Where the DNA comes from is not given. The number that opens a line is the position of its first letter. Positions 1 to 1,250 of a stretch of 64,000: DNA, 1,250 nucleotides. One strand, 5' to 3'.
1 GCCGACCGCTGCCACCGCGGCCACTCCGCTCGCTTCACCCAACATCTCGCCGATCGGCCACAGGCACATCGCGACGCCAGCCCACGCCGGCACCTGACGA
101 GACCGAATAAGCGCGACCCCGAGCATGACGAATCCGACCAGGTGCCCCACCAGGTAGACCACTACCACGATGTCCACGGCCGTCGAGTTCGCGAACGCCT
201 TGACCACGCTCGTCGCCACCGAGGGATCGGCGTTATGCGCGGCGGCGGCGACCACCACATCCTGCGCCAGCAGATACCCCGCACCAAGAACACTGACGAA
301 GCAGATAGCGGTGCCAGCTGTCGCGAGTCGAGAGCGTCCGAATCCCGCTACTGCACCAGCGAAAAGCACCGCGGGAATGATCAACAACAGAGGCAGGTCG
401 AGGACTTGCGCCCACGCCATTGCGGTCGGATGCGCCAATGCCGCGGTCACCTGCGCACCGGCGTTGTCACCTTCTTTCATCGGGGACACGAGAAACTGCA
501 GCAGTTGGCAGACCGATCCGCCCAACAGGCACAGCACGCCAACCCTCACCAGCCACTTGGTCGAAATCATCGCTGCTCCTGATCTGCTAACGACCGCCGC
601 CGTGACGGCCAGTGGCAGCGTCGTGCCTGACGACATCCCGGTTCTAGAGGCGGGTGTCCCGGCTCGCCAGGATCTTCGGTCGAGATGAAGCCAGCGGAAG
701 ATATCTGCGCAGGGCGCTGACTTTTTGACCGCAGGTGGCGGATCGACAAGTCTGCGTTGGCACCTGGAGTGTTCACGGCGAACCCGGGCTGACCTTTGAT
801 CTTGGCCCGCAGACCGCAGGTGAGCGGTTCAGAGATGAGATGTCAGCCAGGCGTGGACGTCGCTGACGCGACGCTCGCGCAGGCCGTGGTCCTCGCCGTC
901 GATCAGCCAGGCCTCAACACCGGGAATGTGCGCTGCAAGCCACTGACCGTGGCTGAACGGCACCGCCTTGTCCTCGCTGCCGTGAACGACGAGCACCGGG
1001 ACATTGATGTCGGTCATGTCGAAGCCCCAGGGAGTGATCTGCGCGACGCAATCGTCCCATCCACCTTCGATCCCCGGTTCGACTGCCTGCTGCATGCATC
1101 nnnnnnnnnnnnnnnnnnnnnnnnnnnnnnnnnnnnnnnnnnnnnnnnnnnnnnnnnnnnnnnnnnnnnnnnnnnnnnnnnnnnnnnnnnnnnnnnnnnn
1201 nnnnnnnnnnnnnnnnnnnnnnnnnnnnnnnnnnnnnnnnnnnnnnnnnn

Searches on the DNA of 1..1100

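Call 79: search_rna_families(source=window, start=1, end=1100, threshold=evalue, max_evalue=5)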
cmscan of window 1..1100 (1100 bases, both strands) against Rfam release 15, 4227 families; matches with E-value up to 5: 1.
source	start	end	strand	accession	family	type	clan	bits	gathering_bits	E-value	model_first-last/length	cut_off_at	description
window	240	286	-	RF03057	nhaA-I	Cis-reg; riboswitch;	-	15.9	37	2.1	1-55/55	no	nhaA-I RNA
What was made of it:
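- Checked: Copy C has no tRNA remnant nearby (call 79).
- Copy C is not near any tRNA remnant (call 79).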
